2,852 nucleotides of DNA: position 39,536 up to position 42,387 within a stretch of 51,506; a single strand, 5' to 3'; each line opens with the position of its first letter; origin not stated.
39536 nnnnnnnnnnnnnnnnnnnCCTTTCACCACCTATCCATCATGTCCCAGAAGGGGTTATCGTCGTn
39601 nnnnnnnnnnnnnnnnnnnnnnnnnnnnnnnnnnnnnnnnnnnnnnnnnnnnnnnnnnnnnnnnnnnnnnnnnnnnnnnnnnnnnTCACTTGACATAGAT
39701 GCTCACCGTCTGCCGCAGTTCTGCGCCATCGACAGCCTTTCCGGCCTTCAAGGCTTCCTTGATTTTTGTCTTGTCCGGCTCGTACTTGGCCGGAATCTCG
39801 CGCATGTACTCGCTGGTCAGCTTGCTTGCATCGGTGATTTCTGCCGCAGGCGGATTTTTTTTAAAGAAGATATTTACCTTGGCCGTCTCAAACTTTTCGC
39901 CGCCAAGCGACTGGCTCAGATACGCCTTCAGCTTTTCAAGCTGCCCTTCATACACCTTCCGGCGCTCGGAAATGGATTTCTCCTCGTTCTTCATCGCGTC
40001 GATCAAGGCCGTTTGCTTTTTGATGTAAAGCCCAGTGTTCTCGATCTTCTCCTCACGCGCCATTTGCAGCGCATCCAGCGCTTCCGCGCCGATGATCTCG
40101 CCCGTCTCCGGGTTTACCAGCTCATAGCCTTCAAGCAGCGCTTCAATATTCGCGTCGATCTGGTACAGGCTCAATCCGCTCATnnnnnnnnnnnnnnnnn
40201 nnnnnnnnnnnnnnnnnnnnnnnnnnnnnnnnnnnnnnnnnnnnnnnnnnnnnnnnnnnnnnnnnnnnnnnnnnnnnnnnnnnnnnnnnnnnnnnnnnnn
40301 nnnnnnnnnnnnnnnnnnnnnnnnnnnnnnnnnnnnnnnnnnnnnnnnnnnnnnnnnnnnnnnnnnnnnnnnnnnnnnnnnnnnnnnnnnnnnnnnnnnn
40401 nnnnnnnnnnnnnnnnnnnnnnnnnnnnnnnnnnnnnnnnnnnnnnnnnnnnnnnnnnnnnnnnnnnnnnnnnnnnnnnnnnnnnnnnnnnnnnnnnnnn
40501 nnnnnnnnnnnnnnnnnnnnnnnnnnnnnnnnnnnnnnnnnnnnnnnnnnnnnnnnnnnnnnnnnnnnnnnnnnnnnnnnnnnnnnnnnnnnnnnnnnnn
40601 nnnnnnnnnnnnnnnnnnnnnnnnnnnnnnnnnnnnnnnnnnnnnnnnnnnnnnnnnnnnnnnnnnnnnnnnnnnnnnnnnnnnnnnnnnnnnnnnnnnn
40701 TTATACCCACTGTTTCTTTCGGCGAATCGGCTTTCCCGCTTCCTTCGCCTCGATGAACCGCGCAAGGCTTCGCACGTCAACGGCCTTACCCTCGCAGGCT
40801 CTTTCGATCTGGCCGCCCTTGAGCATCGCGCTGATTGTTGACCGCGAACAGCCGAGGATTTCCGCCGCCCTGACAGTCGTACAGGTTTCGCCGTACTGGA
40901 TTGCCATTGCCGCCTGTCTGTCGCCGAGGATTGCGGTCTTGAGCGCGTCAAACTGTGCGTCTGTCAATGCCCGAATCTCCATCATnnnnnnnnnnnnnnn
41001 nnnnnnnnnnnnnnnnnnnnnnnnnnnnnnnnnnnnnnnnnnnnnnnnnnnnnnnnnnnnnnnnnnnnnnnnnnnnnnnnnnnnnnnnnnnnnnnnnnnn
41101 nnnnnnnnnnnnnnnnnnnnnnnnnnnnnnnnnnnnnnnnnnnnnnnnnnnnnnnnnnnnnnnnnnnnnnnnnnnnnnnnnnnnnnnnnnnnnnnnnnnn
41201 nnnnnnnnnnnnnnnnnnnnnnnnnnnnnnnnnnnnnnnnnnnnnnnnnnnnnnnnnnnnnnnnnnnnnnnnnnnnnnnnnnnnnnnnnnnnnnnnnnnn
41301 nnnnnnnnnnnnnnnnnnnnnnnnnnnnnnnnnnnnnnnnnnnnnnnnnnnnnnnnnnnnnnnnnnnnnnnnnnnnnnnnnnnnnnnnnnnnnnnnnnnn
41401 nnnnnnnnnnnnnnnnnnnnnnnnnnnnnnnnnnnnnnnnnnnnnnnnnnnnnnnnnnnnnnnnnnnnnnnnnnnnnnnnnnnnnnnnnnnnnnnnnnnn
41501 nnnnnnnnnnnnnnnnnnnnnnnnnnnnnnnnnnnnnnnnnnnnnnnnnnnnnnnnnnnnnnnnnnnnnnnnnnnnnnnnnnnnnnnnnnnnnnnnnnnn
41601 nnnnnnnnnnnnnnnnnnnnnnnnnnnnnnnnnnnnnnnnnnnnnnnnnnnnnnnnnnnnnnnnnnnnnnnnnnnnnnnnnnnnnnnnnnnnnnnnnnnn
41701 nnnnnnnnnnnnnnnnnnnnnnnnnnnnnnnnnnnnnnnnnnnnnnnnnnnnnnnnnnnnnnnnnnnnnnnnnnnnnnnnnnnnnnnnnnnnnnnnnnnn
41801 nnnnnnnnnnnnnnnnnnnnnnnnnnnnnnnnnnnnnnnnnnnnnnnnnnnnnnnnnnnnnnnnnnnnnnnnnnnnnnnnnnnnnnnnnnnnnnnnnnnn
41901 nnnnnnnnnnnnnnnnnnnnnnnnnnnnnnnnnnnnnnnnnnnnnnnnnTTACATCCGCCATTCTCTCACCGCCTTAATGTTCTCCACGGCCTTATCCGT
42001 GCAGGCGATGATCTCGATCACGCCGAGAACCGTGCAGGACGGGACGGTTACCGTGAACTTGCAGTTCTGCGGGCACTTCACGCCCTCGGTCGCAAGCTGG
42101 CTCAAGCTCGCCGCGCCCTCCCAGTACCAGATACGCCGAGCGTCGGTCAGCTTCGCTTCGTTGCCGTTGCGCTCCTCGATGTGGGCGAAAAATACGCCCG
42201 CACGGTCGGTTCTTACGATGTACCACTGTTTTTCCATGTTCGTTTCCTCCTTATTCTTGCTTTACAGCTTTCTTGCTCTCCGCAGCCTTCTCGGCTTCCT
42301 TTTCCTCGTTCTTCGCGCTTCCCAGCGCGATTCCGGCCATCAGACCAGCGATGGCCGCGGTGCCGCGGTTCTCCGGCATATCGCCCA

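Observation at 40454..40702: Candidate type I toxin-antitoxin-like pair: 52-aa hydrophobic peptide and a convergent antisense sRNA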

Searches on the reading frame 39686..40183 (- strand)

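Call 8: search_protein_families(library=phrogs, proteins=[window:39686-40183:-], max_evalue=0.01)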
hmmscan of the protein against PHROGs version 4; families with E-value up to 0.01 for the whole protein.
window:39686-40183:- (165 aa): 2 families
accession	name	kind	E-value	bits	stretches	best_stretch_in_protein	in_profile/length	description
phrog_253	-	DNA, RNA and nucleotide metabolism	4e-34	118.9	1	4-163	7-165/169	Mu Gam-like end protection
phrog_20203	-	unknown function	2.2e-07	31.9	1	92-164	3-74/75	-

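Call 9: search_protein_families(library=pfam, proteins=[window:39686-40183:-], max_evalue=0.01)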
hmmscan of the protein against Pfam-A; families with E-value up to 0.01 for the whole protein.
window:39686-40183:- (165 aa): 1 family
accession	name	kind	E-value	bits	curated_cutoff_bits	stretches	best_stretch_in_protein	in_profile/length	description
PF05565.16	Sipho_Gp157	-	2e-35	122.7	28.6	1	6-165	2-162/162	Siphovirus Gp157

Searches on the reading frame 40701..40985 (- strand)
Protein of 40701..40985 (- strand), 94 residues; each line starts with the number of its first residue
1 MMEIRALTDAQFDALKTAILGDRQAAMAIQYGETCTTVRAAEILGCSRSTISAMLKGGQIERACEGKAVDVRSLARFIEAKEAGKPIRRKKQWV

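Call 8: search_protein_families(library=phrogs, proteins=[window:40701-40985:-], max_evalue=0.01)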
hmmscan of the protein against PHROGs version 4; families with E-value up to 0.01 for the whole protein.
window:40701-40985:- (94 aa): 4 families
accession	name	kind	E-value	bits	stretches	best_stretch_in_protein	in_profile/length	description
phrog_664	-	DNA, RNA and nucleotide metabolism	0.00081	20.3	1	32-80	98-146/210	DNA binding protein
phrog_66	-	integration and excision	0.00083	20.1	1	32-90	91-152/412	excisionase and transcriptional regulator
phrog_3512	-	transcription regulation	0.0011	20.1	1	13-57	59-104/130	sigma factor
phrog_4691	-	integration and excision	0.0027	18.7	1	33-60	17-44/78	excisionase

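Call 9: search_protein_families(library=pfam, proteins=[window:40701-40985:-], max_evalue=0.01)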
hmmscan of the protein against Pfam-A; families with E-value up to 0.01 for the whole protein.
window:40701-40985:- (94 aa): 2 families
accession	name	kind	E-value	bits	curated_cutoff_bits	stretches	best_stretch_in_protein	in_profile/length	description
PF12728.13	HTH_17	-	0.00014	22.5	27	1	39-79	6-48/51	Helix-turn-helix domain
PF13560.12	HTH_31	-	0.006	17.3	27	0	37-80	17-56/64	Helix-turn-helix domain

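Call 13: find_related_loci(query=window:40701-40985:-, collection=genome_contigs, flank=3000)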
Query window:40701-40985:- (94 aa) in genome_contigs; peptide patterns used: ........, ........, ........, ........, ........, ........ (x = any residue, [..] = any of these).
167 stretches matched a pattern, but none encodes a relative of the query by tblastn (E <= 1e-3).

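Call 42: search_protein_families(library=padloc, proteins=[window:40701-40985:-], max_evalue=0.1)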
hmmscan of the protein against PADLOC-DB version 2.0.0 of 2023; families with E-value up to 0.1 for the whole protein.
window:40701-40985:- (94 aa): 2 families
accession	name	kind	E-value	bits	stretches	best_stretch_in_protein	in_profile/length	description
PDLC04133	mad1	-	0.0085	14.4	1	40-59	11-30/60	mads_1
PDLC05076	PDC-S70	-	0.018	13.3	1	9-56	18-63/94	-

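Call 43: search_protein_families(library=ncbifam, proteins=[window:40701-40985:-], max_evalue=0.1)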
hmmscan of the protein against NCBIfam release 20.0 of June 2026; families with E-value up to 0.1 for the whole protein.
window:40701-40985:- (94 aa): 2 families
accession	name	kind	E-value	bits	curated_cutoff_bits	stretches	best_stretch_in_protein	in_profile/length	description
TIGR01764.1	excise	domain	0.0028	18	28.8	1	36-61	3-28/49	excisionase family DNA-binding protein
TIGR02937.1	sigma70-ECF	superfamily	0.049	13.3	42.9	1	21-56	119-155/165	sigma-70 family RNA polymerase sigma factor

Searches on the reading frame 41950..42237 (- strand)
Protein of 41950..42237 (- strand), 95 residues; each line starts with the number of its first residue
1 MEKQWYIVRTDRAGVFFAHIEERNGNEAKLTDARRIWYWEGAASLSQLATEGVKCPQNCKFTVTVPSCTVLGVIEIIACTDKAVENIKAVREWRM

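Call 8: search_protein_families(library=phrogs, proteins=[window:41950-42237:-], max_evalue=0.01)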
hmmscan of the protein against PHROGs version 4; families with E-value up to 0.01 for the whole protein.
window:41950-42237:- (95 aa): 0 families

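Call 9: search_protein_families(library=pfam, proteins=[window:41950-42237:-], max_evalue=0.01)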
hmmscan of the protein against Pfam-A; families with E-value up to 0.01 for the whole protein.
window:41950-42237:- (95 aa): 1 family
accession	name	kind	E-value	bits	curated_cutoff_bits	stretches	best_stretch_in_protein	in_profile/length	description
PF22253.2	DUF6948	-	2.7e-28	98.3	27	1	4-87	2-85/85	Domain of unknown function (DUF6948)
